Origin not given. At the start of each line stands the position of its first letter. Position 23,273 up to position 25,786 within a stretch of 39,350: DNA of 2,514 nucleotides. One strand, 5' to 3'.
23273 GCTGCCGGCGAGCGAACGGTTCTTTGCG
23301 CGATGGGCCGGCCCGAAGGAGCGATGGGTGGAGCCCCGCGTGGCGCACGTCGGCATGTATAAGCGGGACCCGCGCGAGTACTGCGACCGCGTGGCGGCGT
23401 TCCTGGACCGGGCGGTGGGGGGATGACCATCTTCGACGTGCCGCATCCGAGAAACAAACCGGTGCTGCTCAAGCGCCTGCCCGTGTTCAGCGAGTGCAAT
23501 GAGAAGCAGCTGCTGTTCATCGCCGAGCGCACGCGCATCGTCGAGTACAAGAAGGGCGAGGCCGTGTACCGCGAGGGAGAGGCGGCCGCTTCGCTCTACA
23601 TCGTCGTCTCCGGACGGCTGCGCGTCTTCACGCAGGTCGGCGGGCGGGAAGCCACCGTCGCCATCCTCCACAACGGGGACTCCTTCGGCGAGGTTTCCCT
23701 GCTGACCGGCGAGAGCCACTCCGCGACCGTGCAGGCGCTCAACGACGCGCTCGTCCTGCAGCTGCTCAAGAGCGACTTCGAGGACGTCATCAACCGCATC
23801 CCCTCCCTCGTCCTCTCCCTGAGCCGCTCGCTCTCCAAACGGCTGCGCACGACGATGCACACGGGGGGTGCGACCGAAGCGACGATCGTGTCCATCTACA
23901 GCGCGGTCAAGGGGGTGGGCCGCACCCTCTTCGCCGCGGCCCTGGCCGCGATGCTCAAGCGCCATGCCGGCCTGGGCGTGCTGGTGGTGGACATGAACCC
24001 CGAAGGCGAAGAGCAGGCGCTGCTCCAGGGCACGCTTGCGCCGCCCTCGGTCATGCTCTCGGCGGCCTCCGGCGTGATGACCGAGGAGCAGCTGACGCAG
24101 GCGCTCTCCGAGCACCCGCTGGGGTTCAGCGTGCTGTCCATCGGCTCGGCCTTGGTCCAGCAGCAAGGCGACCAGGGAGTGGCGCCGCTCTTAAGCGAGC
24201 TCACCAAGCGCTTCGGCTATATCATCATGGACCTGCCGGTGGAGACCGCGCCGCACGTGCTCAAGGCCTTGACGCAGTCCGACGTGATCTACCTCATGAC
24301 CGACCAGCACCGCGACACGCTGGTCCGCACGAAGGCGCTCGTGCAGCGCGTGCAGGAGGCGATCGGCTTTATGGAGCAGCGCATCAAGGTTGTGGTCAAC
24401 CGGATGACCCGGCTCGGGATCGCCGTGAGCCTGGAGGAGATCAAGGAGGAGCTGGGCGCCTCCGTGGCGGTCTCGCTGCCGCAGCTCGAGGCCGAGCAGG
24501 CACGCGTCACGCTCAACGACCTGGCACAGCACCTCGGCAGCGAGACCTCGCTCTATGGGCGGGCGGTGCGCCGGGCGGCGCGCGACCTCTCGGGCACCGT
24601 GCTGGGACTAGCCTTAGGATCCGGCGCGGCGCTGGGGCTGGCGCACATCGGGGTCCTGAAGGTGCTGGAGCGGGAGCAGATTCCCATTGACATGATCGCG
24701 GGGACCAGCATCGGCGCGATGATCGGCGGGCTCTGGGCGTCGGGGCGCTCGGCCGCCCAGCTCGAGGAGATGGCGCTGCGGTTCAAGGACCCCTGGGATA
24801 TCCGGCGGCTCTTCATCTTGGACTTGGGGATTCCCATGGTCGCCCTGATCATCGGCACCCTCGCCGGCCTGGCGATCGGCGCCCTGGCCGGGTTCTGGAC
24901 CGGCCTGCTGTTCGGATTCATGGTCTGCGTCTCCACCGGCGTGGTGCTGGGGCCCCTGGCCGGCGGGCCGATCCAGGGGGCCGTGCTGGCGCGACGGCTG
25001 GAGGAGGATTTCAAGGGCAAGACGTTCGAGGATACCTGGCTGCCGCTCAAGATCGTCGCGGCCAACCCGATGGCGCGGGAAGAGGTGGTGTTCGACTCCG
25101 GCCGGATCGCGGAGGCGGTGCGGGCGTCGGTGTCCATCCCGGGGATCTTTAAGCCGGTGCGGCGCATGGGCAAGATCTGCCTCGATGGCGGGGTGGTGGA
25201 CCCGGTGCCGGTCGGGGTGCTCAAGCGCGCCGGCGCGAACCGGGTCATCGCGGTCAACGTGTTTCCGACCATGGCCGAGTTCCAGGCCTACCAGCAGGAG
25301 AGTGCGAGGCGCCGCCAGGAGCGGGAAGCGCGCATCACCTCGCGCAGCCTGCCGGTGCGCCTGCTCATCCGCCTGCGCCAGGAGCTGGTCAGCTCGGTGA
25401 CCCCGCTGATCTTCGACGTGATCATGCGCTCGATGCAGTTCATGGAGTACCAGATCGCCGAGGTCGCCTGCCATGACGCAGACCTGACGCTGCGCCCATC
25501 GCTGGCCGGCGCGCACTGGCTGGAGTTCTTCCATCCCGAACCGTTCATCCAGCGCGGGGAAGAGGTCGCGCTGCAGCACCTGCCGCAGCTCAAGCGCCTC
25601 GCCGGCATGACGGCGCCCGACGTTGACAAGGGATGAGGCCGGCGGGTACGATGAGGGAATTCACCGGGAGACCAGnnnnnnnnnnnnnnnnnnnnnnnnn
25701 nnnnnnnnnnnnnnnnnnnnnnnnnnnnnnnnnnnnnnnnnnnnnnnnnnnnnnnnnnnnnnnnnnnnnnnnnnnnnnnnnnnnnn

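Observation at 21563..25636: Candidate nucleotide-second-messenger-gated phospholipase operon: small ORF - HIT - PilZ - alpha/beta hydrolase - cNMP/ParA*/patatin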

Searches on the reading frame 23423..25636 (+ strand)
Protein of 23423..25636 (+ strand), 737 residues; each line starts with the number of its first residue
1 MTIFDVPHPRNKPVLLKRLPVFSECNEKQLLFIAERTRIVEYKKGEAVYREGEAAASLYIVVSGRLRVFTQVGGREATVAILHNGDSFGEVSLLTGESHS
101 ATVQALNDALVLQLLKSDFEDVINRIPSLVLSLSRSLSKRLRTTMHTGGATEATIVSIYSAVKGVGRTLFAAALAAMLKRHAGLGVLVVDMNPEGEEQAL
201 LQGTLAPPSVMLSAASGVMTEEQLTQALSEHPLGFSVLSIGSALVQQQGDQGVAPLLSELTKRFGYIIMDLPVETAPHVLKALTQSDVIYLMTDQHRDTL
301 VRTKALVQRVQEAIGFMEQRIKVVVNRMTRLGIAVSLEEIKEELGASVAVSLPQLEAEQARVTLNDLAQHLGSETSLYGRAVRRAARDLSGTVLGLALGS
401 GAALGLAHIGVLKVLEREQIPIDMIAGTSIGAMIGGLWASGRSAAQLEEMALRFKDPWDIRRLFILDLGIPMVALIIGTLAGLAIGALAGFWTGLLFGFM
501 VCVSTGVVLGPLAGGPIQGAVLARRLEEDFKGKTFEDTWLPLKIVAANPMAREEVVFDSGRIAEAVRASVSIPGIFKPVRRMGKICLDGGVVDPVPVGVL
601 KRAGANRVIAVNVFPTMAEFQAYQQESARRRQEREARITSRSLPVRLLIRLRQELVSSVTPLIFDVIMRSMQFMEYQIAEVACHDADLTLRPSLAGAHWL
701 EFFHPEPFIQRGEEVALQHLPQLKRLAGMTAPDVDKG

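Call 3: search_protein_families(library=pfam, proteins=[window:23423-25636:+], max_evalue=0.01)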
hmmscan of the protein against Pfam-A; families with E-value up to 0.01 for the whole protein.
window:23423-25636:+ (737 aa): 5 families
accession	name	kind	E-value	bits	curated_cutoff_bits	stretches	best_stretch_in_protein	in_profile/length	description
PF01734.28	Patatin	-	8.1e-31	108.2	27.7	1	396-600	1-190/191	Patatin-like phospholipase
PF00027.35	cNMP_binding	-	4.5e-24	84.7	27.5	1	40-125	2-88/89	Cyclic nucleotide-binding domain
PF13614.12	AAA_31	-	1.2e-05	25.8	27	1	154-313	2-167/177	AAA domain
PF01656.29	CbiA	-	9.8e-05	22.7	25.4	1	164-354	9-111/125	CobQ/CobB/MinD/ParA nucleotide binding domain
PF06564.18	CBP_BcsQ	-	0.003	17.5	21.3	0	163-295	11-147/234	Cellulose biosynthesis protein BcsQ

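Call 7: find_homologous_proteins(query=window:23423-25636:+)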
Query window:23423-25636:+ (737 aa): 421 proteins with E <= 0.001 among 8000 candidates; the best 120 are listed.
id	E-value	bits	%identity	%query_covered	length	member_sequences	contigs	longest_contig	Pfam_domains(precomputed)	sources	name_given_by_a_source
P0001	0.0e+0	1592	100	100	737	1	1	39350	PF00027.36,PF01734.28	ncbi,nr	ncbi:MAG: patatin-like phospholipase family protein [Candidatus Omnitrophica bacterium]|nr:patatin-l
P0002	0.0e+0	1078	69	99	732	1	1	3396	PF13614.13,PF00027.36,PF01734.28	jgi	jgi:NTE family protein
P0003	0.0e+0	1020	65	100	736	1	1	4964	PF00027.36,PF01734.28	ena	-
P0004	0.0e+0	1015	63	99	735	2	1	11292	PF13614.13,PF00027.36,PF01734.28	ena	-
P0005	0.0e+0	1013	63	100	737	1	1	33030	PF00027.36,PF01734.28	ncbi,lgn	-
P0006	0.0e+0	1011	63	100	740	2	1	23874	PF13614.13,PF00027.36,PF01734.28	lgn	-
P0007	7.4e-298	1008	64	99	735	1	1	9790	PF00027.36,PF01734.28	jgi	jgi:NTE family protein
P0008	1.5e-297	1007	64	99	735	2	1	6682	PF00027.36,PF01734.28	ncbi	-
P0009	5.4e-297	1005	62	100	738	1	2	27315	PF13614.13,PF06564.19,PF00027.36,PF01734.28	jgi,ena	-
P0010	6.0e-296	1001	63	99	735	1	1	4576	PF00027.36,PF01734.28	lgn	-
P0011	8.4e-296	1001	62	99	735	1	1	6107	PF00027.36,PF01734.28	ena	-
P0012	2.7e-295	999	62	100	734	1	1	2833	PF00027.36,PF01734.28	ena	-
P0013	4.3e-295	999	63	99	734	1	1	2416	PF00027.36,PF01734.28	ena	-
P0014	2.8e-294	996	63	99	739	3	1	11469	PF13614.13,PF00027.36,PF01734.28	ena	-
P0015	8.9e-294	994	63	99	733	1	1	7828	PF13614.13,PF00027.36,PF01734.28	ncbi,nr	ncbi:MAG: cyclic nucleotide-binding domain-containing protein [Candidatus Omnitrophica bacterium]|nr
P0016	9.0e-294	994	63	99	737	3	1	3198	PF01656.30,PF13614.13,PF00027.36,PF01734.28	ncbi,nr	ncbi:MAG: cyclic nucleotide-binding domain-containing protein [Candidatus Omnitrophica bacterium]|nr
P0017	1.1e-293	994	64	99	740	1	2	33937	PF13614.13,PF00027.36,PF01734.28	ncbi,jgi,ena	-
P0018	2.0e-293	993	62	99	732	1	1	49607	PF00027.36,PF01734.28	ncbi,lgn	-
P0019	3.0e-293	992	62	100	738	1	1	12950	PF00027.36,PF01734.28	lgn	-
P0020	3.5e-293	992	62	100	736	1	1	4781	PF00027.36,PF01734.28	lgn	-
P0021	8.0e-293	991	62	99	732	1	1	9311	PF06564.19,PF00027.36,PF01734.28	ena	-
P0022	8.5e-293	991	63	99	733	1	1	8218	PF00027.36,PF01734.28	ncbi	-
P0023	9.1e-293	991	63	99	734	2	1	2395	PF00027.36,PF01734.28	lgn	-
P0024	1.9e-292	990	63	99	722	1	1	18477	PF01656.30,PF13614.13,PF00027.36,PF01734.28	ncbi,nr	ncbi:MAG: cyclic nucleotide-binding domain-containing protein [Candidatus Omnitrophica bacterium]|nr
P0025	1.3e-291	987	62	99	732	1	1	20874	PF00027.36,PF01734.28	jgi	jgi:NTE family protein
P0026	2.7e-291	986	63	100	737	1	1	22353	PF00027.36,PF01734.28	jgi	-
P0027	3.0e-291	986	62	99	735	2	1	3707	PF00027.36,PF01734.28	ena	-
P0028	6.7e-291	985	62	99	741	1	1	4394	PF06564.19,PF00027.36,PF01734.28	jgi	jgi:NTE family protein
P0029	4.2e-290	982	61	99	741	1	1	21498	PF13614.13,PF00027.36,PF01734.28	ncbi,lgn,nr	ncbi:MAG: cyclic nucleotide-binding domain-containing protein [Candidatus Omnitrophica bacterium]|nr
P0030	1.3e-289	980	62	100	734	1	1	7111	PF01656.30,PF00027.36,PF01734.28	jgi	jgi:NTE family protein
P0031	3.1e-289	979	62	99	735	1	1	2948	PF00027.36,PF01734.28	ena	-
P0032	3.9e-289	979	64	98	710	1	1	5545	PF01656.30,PF13614.13,PF00027.36,PF01734.28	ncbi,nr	ncbi:MAG: cyclic nucleotide-binding domain-containing protein [Candidatus Omnitrophica bacterium]|nr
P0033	5.5e-289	978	61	100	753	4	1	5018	PF00027.36,PF01734.28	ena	-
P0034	9.3e-289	978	62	100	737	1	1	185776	PF00027.36,PF01734.28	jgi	-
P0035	1.4e-288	977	63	99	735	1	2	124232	PF00027.36,PF01734.28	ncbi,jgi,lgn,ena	-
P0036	1.8e-288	977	61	100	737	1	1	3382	PF00027.36,PF01734.28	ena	-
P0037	1.9e-288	977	63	99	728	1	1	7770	PF06564.19,PF00027.36,PF01734.28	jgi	jgi:predicted acylesterase/phospholipase RssA/CRP-like cAMP-binding protein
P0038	3.9e-288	976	62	99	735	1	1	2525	PF00027.36,PF01734.28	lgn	-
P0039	1.2e-287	974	61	99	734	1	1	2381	PF00027.36,PF01734.28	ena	-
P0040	2.1e-287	973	60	100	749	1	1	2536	PF13614.13,PF00027.36,PF01734.28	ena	-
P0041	2.4e-287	973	62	99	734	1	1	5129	PF13614.13,PF06564.19,PF00027.36,PF01734.28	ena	-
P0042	2.4e-287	973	61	100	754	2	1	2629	PF00027.36,PF01734.28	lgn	-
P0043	5.0e-287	972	60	99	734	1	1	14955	PF00027.36,PF01734.28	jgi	jgi:NTE family protein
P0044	8.3e-287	971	62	99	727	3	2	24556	PF00027.36,PF01734.28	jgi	-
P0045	9.3e-287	971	63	99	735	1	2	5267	PF00027.36,PF01734.28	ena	-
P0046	2.2e-286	970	62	99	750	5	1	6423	PF00027.36,PF01734.28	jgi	-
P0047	3.2e-286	969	60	99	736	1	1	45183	PF00027.36,PF01734.28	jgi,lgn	jgi:NTE family protein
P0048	4.3e-286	969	62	100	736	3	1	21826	PF00027.36,PF01734.28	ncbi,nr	ncbi:MAG: cyclic nucleotide-binding domain-containing protein [Candidatus Omnitrophica bacterium]|nr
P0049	4.7e-286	969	61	99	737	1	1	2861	PF00027.36,PF01734.28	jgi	jgi:NTE family protein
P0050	5.4e-286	968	61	99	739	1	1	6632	PF00027.36,PF01734.28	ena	-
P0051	5.7e-286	968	62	100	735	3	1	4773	PF00027.36,PF01734.28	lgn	-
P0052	8.5e-286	968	62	99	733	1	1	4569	PF00027.36,PF01734.28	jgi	jgi:NTE family protein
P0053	2.4e-285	966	62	98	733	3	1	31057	PF00027.36,PF01734.28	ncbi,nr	ncbi:MAG: cyclic nucleotide-binding domain-containing protein [Candidatus Omnitrophota bacterium]|nr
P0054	6.2e-285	965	61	99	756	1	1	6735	PF00027.36,PF01734.28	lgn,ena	-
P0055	7.2e-285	965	60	99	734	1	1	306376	PF00027.36,PF01734.28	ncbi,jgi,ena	-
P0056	7.7e-285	965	62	100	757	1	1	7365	PF00027.36,PF01734.28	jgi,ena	-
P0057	2.5e-284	963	62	100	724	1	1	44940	PF13614.13,PF00027.36,PF01734.28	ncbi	-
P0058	5.4e-284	962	61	99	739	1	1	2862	PF13614.13,PF00027.36,PF01734.28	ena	-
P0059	8.6e-284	961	62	99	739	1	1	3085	PF00027.36,PF01734.28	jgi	jgi:NTE family protein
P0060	1.5e-283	960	62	100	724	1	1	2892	PF13614.13,PF00027.36,PF01734.28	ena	-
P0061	1.6e-283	960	61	99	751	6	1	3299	PF00027.36,PF01734.28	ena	-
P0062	3.4e-283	959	62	99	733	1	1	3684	PF13614.13,PF00027.36,PF01734.28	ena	-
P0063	3.9e-283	959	61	99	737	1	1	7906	PF00027.36,PF01734.28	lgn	-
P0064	4.2e-283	959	63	100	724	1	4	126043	PF00027.36,PF01734.28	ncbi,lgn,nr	ncbi:MAG: cyclic nucleotide-binding domain-containing protein [Candidatus Omnitrophica bacterium]|nr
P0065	6.7e-283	958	60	99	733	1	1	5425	PF00027.36,PF01734.28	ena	-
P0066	8.4e-283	958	61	100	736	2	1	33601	PF00027.36,PF01734.28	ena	-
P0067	2.7e-282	956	61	99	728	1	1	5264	PF00027.36,PF01734.28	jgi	jgi:NTE family protein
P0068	3.2e-282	956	62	100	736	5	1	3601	PF00027.36,PF01734.28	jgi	jgi:NTE family protein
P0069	3.7e-282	956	60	100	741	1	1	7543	PF00027.36,PF01734.28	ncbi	-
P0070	4.0e-282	956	60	99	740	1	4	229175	PF00027.36,PF01734.28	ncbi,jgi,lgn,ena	-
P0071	9.7e-282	954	61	99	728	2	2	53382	PF00027.36,PF01734.28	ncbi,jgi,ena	-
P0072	1.8e-281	954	60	99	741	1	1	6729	PF00027.36,PF01734.28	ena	-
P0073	3.5e-281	953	61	99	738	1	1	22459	PF00027.36,PF01734.28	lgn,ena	-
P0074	4.2e-281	952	60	99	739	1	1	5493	PF13614.13,PF00027.36,PF01734.28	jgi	jgi:NTE family protein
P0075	4.5e-281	952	59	100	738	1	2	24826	PF00027.36,PF01734.28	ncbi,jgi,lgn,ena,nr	ncbi:MAG: hypothetical protein COV75_03230 [Candidatus Omnitrophica bacterium CG11_big_fil_rev_8_21_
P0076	7.4e-281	951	61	99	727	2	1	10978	PF00027.36,PF01734.28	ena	-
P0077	1.4e-280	951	60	99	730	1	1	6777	PF13614.13,PF00027.36,PF01734.28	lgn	-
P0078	2.6e-280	950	59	99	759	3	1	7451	PF13614.13,PF06564.19,PF00027.36,PF01734.28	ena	-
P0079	3.2e-280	949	60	100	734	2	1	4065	PF00027.36,PF01734.28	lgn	-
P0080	7.4e-280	948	60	99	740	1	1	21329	PF00027.36,PF01734.28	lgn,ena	-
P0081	8.9e-280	948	60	99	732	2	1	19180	PF00027.36,PF01734.28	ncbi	-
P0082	1.3e-279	947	61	100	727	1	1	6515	PF00027.36,PF01734.28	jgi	jgi:NTE family protein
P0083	3.1e-279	946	61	99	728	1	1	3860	PF06564.19,PF00027.36,PF01734.28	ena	-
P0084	6.1e-279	945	60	100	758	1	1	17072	PF00027.36,PF01734.28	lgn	-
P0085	6.6e-278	942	59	100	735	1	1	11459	PF00027.36,PF01734.28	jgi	jgi:NTE family protein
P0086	1.2e-277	941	61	99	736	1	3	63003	PF00027.36,PF01734.28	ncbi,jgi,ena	-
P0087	1.8e-277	940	59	97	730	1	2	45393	PF13614.13,PF00027.36,PF01734.28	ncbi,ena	-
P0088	4.0e-277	939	61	99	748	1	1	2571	PF00027.36,PF01734.28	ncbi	-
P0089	7.3e-277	938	59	99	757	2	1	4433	PF00027.36,PF01734.28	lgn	-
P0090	8.9e-277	938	60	99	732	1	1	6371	PF00027.36,PF01734.28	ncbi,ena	-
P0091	2.6e-276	936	58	99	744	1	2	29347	PF13614.13,PF00027.36,PF01734.28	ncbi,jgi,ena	-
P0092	3.7e-276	936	59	99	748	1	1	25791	PF13614.13,PF00027.36,PF01734.28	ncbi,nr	ncbi:MAG: cyclic nucleotide-binding domain-containing protein [Candidatus Omnitrophica bacterium]|nr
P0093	4.5e-276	936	59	100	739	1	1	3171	PF00027.36,PF01734.28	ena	-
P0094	1.7e-275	934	59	99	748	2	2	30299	PF13614.13,PF00027.36,PF01734.28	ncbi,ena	-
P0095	2.0e-275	934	59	99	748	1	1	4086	PF13614.13,PF00027.36,PF01734.28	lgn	-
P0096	2.2e-275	933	60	99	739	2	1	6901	PF00027.36,PF01734.28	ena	-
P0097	3.0e-274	930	60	98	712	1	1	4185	PF00027.36,PF01734.28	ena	-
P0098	3.4e-274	929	61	99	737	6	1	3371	PF00027.36,PF01734.28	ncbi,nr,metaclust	ncbi:MAG: hypothetical protein A3K11_10880 [Nitrospirae bacterium RIFCSPLOWO2_12_FULL_63_8]|nr:MAG: 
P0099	5.4e-274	929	59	100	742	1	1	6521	PF00027.36,PF01734.28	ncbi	-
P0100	6.4e-274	929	59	99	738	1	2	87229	PF00027.36,PF01734.28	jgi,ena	-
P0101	6.5e-273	925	59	99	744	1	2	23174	PF13614.13,PF06564.19,PF00027.36,PF01734.28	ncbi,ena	-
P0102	2.5e-272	923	59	100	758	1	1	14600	PF00027.36,PF01734.28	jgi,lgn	jgi:NTE family protein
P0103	5.4e-272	922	60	99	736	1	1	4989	PF00027.36,PF01734.28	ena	-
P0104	5.6e-272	922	58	99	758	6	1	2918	PF00027.36,PF01734.28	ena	-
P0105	1.1e-271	921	59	99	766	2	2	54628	PF13614.13,PF00027.36,PF01734.28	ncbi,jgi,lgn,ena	-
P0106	2.3e-270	917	58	99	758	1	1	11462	PF13614.13,PF00027.36,PF01734.28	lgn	-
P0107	4.0e-270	916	58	99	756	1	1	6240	PF13614.13,PF06564.19,PF00027.36,PF01734.28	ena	-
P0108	5.2e-270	916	58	99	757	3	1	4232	PF00027.36,PF01734.28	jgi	-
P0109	1.3e-269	914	58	99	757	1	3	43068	PF13614.13,PF00027.36,PF01734.28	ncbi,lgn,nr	ncbi:MAG: cyclic nucleotide-binding domain-containing protein [Candidatus Omnitrophica bacterium]|nr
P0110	1.7e-269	914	59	99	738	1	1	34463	PF01656.30,PF13614.13,PF00027.36,PF01734.28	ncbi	-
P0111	4.1e-268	909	58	99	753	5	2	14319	PF00027.36,PF01734.28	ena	-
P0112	5.1e-268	909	57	99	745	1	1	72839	PF13614.13,PF00027.36,PF01734.28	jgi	jgi:NTE family protein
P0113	5.3e-267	906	57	98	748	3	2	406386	PF13614.13,PF00027.36,PF01734.28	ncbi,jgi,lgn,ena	-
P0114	5.6e-267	906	58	99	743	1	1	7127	PF13614.13,PF06564.19,PF00027.36,PF01734.28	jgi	jgi:NTE family protein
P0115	6.3e-267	905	57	99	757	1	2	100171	PF13614.13,PF00027.36,PF01734.28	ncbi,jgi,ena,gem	-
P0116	7.9e-267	905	58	99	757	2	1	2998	PF00027.36,PF01734.28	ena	-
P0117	1.3e-266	904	56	99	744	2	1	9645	PF13614.13,PF00027.36,PF01734.28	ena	-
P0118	1.9e-266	904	57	99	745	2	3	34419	PF00027.36,PF01734.28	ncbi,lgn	-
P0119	2.5e-266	903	58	99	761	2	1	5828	PF13614.13,PF00027.36,PF01734.28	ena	-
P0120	4.9e-266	902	57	99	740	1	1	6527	PF13614.13,PF00027.36,PF01734.28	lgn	-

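Call 9: find_encoding_contigs(protein=P0113, flank=6000, max_places=2)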
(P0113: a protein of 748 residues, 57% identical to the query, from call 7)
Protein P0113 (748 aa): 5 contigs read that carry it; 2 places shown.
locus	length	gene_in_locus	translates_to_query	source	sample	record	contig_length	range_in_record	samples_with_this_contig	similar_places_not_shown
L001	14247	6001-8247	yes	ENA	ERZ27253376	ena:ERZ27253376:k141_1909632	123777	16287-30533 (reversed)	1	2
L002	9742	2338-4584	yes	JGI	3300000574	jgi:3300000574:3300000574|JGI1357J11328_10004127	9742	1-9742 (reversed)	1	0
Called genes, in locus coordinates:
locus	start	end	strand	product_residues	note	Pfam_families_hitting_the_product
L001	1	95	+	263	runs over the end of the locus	PF00218:IGPS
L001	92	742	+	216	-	PF00730:HhH-GPD, PF00633:HHH (weak)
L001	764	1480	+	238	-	PF20582:UPF0758_N, PF14464:Prok-JAB (faint), PF04002:RadC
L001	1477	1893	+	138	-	-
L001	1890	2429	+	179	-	PF10502:Peptidase_S26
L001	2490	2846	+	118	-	PF07238:PilZ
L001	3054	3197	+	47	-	-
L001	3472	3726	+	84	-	-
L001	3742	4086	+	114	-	PF11969:DcpS_C, PF01230:HIT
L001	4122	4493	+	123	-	PF07238:PilZ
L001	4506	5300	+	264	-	PF01887:SAM_HAT_N, PF20257:SAM_HAT_C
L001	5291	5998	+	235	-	PF03009:GDPD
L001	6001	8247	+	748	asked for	PF00027:cNMP_binding, PF13614:AAA_31 (faint), PF01734:Patatin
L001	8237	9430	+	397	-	PF00108:Thiolase_N, PF00109:ketoacyl-synt (weak), PF02803:Thiolase_C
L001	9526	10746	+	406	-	PF02737:3HCDH_N, PF00725:3HCDH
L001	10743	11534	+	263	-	PF00378:ECH_1, PF16113:ECH_2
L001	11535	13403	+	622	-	PF02771:Acyl-CoA_dh_N, PF02770:Acyl-CoA_dh_M, PF00441:Acyl-CoA_dh_1, PF08028:Acyl-CoA_dh_2 (weak), PF21263:Acyl-CoA-dh_C (faint), PF21343:ACAD9-ACADV_C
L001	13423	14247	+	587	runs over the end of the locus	PF00501:AMP-binding, PF23562:AMP-binding_C_3 (weak)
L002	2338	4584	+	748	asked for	PF00027:cNMP_binding, PF13614:AAA_31 (faint), PF01734:Patatin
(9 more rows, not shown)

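Call 10: find_encoding_contigs(protein=P0055, flank=6000, max_places=2)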
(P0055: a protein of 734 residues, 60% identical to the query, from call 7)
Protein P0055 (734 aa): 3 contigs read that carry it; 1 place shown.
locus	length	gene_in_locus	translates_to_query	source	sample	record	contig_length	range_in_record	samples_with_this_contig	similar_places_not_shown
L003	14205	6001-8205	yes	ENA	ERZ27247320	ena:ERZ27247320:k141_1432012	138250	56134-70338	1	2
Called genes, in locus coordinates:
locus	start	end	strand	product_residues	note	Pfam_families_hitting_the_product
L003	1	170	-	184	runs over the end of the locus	-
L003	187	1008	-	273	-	PF13191:AAA_16, PF20703:nSTAND1 (weak), PF09848:SLFN-g3_helicase (weak), PF13401:AAA_22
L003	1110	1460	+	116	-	PF07238:PilZ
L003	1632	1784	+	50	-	-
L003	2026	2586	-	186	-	PF03819:MazG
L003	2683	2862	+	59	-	-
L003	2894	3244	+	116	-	PF11969:DcpS_C, PF01230:HIT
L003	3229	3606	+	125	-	PF07238:PilZ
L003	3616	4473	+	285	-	PF02129:Peptidase_S15 (weak), PF12146:Hydrolase_4, PF00561:Abhydrolase_1, PF12697:Abhydrolase_6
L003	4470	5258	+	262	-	PF01887:SAM_HAT_N, PF20257:SAM_HAT_C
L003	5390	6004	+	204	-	PF03009:GDPD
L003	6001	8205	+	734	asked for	PF00027:cNMP_binding, PF01734:Patatin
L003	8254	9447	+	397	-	PF00108:Thiolase_N, PF00109:ketoacyl-synt (weak), PF02803:Thiolase_C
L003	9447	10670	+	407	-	PF02737:3HCDH_N, PF00725:3HCDH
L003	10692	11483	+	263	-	PF00378:ECH_1, PF16113:ECH_2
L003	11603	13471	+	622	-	PF02771:Acyl-CoA_dh_N, PF02770:Acyl-CoA_dh_M, PF00441:Acyl-CoA_dh_1, PF08028:Acyl-CoA_dh_2 (weak), PF21343:ACAD9-ACADV_C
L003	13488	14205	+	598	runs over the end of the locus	PF00501:AMP-binding, PF23562:AMP-binding_C_3 (weak)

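Call 11: find_encoding_contigs(protein=P0034, flank=6000, max_places=2)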
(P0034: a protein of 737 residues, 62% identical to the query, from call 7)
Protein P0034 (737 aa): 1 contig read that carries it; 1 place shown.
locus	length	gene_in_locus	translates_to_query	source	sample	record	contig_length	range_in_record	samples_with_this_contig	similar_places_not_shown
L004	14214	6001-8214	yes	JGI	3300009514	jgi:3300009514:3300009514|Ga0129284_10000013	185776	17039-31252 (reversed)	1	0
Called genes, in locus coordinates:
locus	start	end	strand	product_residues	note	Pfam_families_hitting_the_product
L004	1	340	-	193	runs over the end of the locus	-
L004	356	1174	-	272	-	PF20703:nSTAND1 (weak), PF13191:AAA_16, PF09848:SLFN-g3_helicase (weak), PF13401:AAA_22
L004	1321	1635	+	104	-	PF07238:PilZ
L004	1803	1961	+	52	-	-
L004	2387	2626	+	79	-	-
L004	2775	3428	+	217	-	PF00730:HhH-GPD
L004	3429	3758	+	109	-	-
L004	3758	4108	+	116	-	PF11969:DcpS_C, PF01230:HIT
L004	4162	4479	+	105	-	PF07238:PilZ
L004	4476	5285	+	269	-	PF01887:SAM_HAT_N, PF20257:SAM_HAT_C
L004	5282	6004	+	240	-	PF03009:GDPD, PF13653:GDPD_2 (faint)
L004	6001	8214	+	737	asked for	PF00027:cNMP_binding, PF01734:Patatin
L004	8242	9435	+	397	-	PF00108:Thiolase_N, PF00109:ketoacyl-synt (weak), PF02803:Thiolase_C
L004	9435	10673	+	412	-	PF02737:3HCDH_N, PF00725:3HCDH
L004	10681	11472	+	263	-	PF00378:ECH_1, PF16113:ECH_2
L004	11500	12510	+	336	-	PF00389:2-Hacid_dh, PF02826:2-Hacid_dh_C, PF01262:AlaDh_PNT_C (faint)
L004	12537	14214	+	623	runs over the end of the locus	PF02771:Acyl-CoA_dh_N, PF02770:Acyl-CoA_dh_M, PF00441:Acyl-CoA_dh_1, PF08028:Acyl-CoA_dh_2, PF21263:Acyl-CoA-dh_C (faint), PF21343:ACAD9-ACADV_C (weak)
